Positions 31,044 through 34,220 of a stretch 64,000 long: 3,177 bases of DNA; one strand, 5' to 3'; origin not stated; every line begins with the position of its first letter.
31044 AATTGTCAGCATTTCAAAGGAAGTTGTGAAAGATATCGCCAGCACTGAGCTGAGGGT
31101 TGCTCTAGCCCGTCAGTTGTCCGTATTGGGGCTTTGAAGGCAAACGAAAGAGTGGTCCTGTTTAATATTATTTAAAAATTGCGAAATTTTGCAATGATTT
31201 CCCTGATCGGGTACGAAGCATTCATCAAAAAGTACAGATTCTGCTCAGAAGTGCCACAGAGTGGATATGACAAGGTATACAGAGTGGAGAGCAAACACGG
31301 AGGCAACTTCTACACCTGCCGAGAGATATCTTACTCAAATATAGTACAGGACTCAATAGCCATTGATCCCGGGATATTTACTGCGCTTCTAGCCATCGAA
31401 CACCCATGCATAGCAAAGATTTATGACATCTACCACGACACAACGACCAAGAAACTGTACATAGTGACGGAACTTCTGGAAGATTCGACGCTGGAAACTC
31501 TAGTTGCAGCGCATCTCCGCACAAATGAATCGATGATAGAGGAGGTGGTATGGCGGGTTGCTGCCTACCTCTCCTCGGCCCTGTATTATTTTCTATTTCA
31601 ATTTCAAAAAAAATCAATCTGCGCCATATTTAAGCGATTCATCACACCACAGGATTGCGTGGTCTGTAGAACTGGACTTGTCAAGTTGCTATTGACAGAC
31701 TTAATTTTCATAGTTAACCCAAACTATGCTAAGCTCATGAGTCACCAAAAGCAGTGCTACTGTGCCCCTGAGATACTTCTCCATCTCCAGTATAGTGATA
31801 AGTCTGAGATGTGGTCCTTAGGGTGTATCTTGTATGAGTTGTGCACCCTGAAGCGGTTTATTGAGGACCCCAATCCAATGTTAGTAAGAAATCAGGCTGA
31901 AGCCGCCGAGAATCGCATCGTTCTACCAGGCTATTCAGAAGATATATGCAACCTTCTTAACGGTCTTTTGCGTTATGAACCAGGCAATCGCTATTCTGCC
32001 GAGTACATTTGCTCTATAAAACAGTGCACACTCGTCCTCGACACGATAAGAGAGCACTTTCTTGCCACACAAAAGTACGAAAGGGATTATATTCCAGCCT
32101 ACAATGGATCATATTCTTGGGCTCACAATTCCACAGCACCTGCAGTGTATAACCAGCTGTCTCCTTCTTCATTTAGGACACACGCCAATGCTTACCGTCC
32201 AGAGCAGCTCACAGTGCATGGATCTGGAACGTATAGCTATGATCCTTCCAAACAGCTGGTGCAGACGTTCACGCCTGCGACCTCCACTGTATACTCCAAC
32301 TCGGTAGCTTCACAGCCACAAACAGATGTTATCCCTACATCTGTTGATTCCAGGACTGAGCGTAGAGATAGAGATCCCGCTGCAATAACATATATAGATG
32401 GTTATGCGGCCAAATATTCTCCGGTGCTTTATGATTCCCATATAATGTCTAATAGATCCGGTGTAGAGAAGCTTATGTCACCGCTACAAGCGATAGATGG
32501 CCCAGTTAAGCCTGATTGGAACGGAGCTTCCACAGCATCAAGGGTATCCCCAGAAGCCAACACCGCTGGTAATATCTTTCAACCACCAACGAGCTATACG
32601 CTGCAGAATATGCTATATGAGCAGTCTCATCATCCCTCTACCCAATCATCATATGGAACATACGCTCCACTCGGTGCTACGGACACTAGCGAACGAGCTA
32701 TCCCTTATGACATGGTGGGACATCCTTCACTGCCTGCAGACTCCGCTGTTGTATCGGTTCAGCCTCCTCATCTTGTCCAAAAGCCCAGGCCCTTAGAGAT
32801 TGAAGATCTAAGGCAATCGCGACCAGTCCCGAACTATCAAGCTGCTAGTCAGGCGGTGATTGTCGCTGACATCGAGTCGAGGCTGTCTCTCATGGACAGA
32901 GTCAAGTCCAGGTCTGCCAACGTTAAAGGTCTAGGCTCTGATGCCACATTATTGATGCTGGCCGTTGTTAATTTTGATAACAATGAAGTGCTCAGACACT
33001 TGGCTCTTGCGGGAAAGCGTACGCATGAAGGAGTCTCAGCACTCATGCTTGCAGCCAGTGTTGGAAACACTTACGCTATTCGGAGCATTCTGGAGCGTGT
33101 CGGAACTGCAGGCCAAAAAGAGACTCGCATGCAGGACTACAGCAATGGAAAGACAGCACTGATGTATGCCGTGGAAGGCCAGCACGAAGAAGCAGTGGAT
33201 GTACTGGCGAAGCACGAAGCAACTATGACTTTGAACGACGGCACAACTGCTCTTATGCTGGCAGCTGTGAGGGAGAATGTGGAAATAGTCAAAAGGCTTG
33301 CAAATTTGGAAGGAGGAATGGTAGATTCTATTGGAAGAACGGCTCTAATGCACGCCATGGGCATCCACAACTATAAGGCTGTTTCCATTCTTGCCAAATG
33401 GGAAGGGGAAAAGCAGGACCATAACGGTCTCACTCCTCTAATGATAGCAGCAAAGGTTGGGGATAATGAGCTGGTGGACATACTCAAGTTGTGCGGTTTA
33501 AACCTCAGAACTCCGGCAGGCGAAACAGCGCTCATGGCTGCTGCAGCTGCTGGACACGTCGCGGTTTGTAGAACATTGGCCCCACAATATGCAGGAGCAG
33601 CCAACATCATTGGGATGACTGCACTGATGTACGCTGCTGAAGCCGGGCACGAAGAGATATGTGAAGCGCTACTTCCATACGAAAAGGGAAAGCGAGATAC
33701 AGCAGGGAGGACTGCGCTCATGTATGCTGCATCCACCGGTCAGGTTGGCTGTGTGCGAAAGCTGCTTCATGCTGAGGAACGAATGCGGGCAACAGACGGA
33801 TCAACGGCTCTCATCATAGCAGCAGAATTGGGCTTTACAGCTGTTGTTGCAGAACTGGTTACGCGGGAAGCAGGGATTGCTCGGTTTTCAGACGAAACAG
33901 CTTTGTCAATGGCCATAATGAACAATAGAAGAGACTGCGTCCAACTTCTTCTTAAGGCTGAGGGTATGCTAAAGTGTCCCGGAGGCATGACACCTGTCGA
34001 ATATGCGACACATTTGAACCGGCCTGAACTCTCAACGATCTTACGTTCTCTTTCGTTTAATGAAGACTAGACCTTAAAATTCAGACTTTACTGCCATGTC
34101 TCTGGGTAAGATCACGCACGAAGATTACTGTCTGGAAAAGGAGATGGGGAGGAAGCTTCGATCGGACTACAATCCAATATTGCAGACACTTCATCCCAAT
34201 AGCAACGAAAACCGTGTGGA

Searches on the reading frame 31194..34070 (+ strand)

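Call 82: search_protein_families(library=pfam, proteins=[window:31194-34070:+], max_evalue=0.00001)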
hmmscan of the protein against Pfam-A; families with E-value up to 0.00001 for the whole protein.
window:31194-34070:+ (958 aa): 7 families
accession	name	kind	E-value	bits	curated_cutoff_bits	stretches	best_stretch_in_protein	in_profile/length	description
PF12796.13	Ank_2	-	1.5e-58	195.8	27.3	6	749-829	1-82/90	Ankyrin repeats (3 copies)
PF00023.36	Ank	-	1.9e-35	119.3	21.1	0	807-827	2-22/33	Ankyrin repeat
PF13606.12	Ank_3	-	1.5e-27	92.6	22.3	0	807-828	2-23/30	Ankyrin repeat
PF13857.12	Ank_5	-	6.8e-25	87.3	27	0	835-876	13-56/56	Ankyrin repeats (many copies)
PF13637.12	Ank_4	-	8.9e-22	77.1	22.7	0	811-858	1-50/50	Ankyrin repeats (many copies)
PF00069.31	Pkinase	-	2.9e-17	63.4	31.7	1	25-274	12-259/263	Protein kinase domain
PF07714.23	PK_Tyr_Ser-Thr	-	3.7e-10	40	23.1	1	65-272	55-254/258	Protein tyrosine and serine/threonine kinase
